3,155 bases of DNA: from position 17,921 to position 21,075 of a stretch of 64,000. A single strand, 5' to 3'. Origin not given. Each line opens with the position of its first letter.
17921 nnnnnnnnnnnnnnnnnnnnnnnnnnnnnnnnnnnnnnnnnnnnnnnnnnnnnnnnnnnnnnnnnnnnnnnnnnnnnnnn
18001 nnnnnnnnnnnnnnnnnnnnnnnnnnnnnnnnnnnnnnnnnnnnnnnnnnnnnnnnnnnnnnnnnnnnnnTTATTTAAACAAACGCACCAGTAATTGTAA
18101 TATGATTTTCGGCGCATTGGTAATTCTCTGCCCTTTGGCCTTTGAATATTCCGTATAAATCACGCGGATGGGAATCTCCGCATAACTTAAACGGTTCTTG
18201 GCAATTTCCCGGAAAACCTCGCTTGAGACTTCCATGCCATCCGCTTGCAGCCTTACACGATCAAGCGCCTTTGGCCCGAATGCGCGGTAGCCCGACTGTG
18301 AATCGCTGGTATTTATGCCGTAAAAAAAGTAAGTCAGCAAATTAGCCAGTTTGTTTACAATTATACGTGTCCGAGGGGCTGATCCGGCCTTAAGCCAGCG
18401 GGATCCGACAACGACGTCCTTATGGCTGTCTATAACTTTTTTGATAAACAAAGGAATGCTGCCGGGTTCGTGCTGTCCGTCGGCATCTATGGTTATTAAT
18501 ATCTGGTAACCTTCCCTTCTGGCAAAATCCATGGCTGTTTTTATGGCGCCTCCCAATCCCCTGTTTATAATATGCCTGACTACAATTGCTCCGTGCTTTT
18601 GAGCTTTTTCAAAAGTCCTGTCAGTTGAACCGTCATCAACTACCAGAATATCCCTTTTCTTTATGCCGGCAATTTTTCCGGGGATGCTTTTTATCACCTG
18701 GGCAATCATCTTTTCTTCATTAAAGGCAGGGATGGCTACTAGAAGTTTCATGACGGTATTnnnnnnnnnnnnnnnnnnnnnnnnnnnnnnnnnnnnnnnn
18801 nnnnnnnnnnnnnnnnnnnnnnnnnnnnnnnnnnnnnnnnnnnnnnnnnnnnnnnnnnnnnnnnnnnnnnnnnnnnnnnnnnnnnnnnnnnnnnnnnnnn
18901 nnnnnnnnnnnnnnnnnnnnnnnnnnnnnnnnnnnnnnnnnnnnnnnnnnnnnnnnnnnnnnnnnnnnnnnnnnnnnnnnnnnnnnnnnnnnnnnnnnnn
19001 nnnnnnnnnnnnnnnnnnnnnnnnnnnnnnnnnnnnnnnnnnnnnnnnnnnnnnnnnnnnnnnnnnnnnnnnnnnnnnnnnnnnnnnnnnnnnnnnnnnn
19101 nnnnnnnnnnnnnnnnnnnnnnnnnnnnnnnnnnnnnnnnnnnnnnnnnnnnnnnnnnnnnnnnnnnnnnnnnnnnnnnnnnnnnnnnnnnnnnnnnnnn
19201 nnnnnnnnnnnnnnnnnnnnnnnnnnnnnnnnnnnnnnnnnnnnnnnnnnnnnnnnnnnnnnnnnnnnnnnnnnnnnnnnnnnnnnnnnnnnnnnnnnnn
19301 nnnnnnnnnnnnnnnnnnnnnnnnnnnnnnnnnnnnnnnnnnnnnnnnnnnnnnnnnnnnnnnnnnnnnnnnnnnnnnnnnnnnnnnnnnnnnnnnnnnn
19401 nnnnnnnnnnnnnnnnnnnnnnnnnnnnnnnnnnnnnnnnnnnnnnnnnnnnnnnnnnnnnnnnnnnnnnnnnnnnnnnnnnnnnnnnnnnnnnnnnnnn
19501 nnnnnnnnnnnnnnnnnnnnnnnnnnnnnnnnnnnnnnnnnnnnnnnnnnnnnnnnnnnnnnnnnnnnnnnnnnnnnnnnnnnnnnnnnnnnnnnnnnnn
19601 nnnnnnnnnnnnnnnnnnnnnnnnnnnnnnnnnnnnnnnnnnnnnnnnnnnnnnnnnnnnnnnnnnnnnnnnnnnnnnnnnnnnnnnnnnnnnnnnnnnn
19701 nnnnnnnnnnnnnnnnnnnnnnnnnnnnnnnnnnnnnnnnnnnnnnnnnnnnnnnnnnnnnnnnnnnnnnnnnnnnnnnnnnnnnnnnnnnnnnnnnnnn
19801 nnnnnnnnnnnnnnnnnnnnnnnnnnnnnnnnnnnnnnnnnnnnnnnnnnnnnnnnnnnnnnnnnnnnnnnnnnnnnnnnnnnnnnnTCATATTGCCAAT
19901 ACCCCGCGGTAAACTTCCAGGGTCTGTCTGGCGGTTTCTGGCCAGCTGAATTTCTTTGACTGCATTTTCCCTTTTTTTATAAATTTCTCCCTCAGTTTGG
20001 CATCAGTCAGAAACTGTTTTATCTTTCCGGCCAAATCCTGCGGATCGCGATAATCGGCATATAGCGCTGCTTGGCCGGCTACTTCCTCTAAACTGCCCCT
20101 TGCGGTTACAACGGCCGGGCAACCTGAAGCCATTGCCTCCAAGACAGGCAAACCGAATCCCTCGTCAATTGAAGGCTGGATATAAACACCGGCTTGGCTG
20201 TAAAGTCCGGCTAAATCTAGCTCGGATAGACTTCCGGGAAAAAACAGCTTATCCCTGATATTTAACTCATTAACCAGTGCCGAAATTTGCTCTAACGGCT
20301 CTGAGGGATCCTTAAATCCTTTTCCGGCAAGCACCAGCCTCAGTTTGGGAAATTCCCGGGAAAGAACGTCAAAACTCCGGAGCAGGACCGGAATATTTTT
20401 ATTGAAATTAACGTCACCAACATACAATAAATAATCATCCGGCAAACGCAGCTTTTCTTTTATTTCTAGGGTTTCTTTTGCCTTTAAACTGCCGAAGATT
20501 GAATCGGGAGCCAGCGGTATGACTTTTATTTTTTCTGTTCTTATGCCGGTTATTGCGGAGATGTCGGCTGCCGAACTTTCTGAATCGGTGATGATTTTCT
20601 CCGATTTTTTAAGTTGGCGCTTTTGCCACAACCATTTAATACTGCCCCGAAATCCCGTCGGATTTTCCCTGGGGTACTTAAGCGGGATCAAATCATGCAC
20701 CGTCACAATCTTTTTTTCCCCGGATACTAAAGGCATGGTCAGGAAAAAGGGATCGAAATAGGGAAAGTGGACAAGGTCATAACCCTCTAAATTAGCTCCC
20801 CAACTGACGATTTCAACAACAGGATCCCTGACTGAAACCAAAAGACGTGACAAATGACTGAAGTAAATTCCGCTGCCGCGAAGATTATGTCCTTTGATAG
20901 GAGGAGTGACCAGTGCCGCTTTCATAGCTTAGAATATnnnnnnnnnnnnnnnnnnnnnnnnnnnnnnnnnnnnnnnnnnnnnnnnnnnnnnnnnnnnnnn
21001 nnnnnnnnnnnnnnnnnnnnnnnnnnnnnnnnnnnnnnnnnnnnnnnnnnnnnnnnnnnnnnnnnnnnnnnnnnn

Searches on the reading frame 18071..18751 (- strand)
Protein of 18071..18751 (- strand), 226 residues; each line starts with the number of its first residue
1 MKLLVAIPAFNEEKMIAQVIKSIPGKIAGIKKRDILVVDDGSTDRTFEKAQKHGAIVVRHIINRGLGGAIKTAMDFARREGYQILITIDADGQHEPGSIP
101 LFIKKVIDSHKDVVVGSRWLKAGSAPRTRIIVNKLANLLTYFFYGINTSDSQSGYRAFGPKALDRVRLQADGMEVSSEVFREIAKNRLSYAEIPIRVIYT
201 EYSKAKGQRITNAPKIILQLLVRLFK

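Call 9: search_protein_families(library=pfam, proteins=[window:18071-18751:-], max_evalue=0.001)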
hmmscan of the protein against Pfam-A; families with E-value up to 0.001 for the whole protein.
window:18071-18751:- (226 aa): 1 family
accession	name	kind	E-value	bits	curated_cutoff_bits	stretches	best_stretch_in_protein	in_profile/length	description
PF00535.33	Glycos_transf_2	-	2e-26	93.3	23.3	1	5-164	2-165/168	Glycosyl transferase family 2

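Call 12: search_protein_families(library=ncbifam, proteins=[window:18071-18751:-], max_evalue=0.001)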
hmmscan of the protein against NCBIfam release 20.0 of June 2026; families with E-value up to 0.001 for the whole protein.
window:18071-18751:- (226 aa): 15 families
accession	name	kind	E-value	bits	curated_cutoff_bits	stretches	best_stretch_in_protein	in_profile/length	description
NF058614.1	PPMAGASynPpgS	equivalog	7.3e-44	149.9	370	1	5-223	4-222/226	polyprenyl-phospho-N-acetylgalactosaminyl synthase PpgS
TIGR04182.1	glyco_TIGR04182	equivalog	1.8e-30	106.4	325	1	4-220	3-214/293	S-layer glycoprotein N-glycosyltransferase AglJ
NF041391.1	DPhHxTase_Halo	equivalog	3.5e-16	58.8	375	1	9-181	3-167/213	dolichyl-phosphate hexose transferase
NF047588.1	GlcsyltransPgfSStrep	equivalog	2.3e-13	50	500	1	1-167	1-168/308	glycosyltransferase PgfS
NF007986.1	PRK10714.1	equivalog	2.3e-11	43.3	529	1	2-161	7-167/316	undecaprenyl-phosphate 4-deoxy-4-formamido-L-arabinose transferase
NF041865.1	EpsU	equivalog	3.2e-11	42.9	700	1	3-136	41-177/394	exopolysaccharide biosynthesis GT2 family glycosyltransferase EpsU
NF010496.0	PRK13915.1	equivalog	7.6e-10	38.4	262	1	4-59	34-90/307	glucosyl-3-phosphoglycerate synthase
TIGR03937.1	PgaC_IcaA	equivalog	9.7e-08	31.4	422.3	1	5-111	49-155/407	poly-beta-1,6-N-acetyl-D-glucosamine synthase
TIGR04283.1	glyco_like_mftF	equivalog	1.1e-06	28.4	182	1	5-94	3-85/221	TIGR04283 family arsenosugar biosynthesis glycosyltransferase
NF041875.1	EPS_EpsD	equivalog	4.7e-06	26.2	370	1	5-116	3-114/325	exopolysaccharide biosynthesis glycosyltransferase EpsD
NF007482.0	PRK10073.1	equivalog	1.8e-05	23.9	423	1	2-100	7-104/334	glycosyltransferase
TIGR03965.1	mycofact_glyco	equivalog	8.2e-05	21.6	280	1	5-107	78-180/467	mycofactocin biosynthesis glycosyltransferase MftF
TIGR03469.1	HpnB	hypoth_equivalog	9.7e-05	21.5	379.25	1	4-120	47-174/386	hopene-associated glycosyltransferase HpnB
TIGR03111.1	glyc2_xrt_Gpos1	hypoth_equivalog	9.7e-05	21.3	363.95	1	5-105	53-155/439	TIGR03111 family XrtG-associated glycosyltransferase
NF045692.1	OglycostaseCruG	equivalog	0.00094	18.2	600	0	4-114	44-160/386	2'-O-glycosyltransferase CruG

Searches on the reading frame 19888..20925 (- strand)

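Call 9: search_protein_families(library=pfam, proteins=[window:19888-20925:-], max_evalue=0.001)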
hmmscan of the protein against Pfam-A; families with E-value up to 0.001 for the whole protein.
window:19888-20925:- (345 aa): 6 families
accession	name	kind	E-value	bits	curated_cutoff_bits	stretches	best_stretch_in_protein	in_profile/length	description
PF00534.26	Glycos_transf_1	-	1e-34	120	26.4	1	154-320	6-170/172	Glycosyl transferases group 1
PF13692.12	Glyco_trans_1_4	-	1.3e-25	90.7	27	1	165-308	3-142/142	Glycosyl transferases group 1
PF13439.12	Glyco_transf_4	-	5.9e-10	39.9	28.5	1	47-137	71-163/170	Glycosyltransferase Family 4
PF13524.12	Glyco_trans_1_2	-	3.8e-08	33.8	25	1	188-335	9-142/144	Glycosyl transferase-like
PF20706.3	GT4-conflict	-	3e-06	26.9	26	1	236-276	273-313/385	Family 4 Glycosyltransferase in conflict systems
PF13579.12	Glyco_trans_4_4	-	3.2e-05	24.8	29.7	1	45-138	68-157/158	Glycosyl transferase 4-like domain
